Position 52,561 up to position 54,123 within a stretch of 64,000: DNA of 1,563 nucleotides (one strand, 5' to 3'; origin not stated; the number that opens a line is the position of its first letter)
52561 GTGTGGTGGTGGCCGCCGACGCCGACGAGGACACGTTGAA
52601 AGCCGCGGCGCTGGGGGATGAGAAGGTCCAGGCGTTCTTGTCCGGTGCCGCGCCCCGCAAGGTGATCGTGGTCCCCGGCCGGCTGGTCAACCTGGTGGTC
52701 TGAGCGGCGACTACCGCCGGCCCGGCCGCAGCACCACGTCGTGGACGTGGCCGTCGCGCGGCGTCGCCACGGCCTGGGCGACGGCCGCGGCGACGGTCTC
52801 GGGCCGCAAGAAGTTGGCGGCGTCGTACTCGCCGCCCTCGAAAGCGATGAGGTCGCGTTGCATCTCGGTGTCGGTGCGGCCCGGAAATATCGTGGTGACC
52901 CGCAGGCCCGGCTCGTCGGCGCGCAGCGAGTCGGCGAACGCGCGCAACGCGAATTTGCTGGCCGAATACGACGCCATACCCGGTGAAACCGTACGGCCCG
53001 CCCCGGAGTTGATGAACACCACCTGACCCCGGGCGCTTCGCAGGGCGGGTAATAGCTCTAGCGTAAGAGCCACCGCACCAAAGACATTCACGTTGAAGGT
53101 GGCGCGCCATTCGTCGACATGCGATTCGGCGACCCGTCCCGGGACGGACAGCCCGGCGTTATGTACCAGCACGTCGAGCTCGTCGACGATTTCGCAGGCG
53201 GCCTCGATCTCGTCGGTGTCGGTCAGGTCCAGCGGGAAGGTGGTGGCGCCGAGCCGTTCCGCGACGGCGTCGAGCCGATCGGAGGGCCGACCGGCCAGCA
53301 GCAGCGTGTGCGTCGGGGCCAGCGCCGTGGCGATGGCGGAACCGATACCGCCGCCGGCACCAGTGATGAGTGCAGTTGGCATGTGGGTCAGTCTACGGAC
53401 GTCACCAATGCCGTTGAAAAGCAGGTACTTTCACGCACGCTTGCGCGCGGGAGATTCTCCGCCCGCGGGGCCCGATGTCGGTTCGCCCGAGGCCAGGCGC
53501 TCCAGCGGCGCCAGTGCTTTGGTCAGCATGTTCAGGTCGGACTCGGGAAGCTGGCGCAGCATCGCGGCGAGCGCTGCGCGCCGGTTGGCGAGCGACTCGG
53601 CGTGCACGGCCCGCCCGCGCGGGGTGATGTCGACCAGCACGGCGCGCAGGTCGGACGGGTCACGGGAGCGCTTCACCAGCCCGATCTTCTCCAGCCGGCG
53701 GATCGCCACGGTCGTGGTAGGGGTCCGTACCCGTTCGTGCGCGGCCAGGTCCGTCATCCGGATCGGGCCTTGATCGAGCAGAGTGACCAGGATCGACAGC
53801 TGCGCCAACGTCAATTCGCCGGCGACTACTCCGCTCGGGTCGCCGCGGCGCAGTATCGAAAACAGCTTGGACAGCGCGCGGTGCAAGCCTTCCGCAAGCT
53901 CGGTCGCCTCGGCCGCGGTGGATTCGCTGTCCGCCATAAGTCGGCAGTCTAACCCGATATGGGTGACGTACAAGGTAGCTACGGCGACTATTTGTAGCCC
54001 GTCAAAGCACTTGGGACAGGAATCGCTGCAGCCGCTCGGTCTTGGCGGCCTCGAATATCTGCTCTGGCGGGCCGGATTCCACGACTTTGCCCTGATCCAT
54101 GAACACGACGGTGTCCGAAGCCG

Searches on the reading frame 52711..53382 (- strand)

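Call 10: search_protein_families(library=pfam, proteins=[window:52711-53382:-], max_evalue=0.01)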
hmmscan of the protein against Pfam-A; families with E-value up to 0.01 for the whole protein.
window:52711-53382:- (223 aa): 5 families
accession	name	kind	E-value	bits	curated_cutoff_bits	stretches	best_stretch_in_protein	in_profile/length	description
PF00106.31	adh_short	-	1.4e-40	139.3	26.6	1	3-178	2-190/195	short chain dehydrogenase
PF13561.12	adh_short_C2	-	1.7e-26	93.7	27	1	8-184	1-190/236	Enoyl-(Acyl carrier protein) reductase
PF08659.16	KR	-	2.4e-10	41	22.6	1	3-156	2-166/180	KR domain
PF01370.27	Epimerase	-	6.3e-09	36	20.9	1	4-165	1-167/240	NAD dependent epimerase/dehydratase family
PF13460.12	NAD_binding_10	-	1.1e-06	29.1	27.2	1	8-208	1-184/184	NAD(P)H-binding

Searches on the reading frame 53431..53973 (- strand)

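Call 10: search_protein_families(library=pfam, proteins=[window:53431-53973:-], max_evalue=0.01)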
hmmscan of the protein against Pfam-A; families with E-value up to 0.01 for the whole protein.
window:53431-53973:- (180 aa): 7 families
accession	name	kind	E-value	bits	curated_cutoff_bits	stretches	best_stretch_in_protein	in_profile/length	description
PF01047.28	MarR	-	3.9e-18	65.5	24.6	1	54-112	1-59/59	MarR family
PF12802.13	MarR_2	-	2.4e-08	34.5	27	1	54-111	3-61/61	MarR family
PF22381.2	Staph_reg_Sar_Rot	-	4.3e-08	33.6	27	1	53-122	11-80/85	Transcriptional regulator SarA/Rot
PF13463.12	HTH_27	-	2.8e-06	28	22.2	1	83-120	32-68/68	Winged helix DNA-binding domain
PF01978.25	TrmB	-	0.00047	20.4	25.6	1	54-105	6-57/68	Sugar-specific transcriptional regulator TrmB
PF13412.12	HTH_24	-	0.0012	18.9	21.9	1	58-101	5-48/48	Winged helix-turn-helix DNA-binding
PF01638.23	HxlR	-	0.003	17.8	20.8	0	60-124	9-73/91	HxlR-like helix-turn-helix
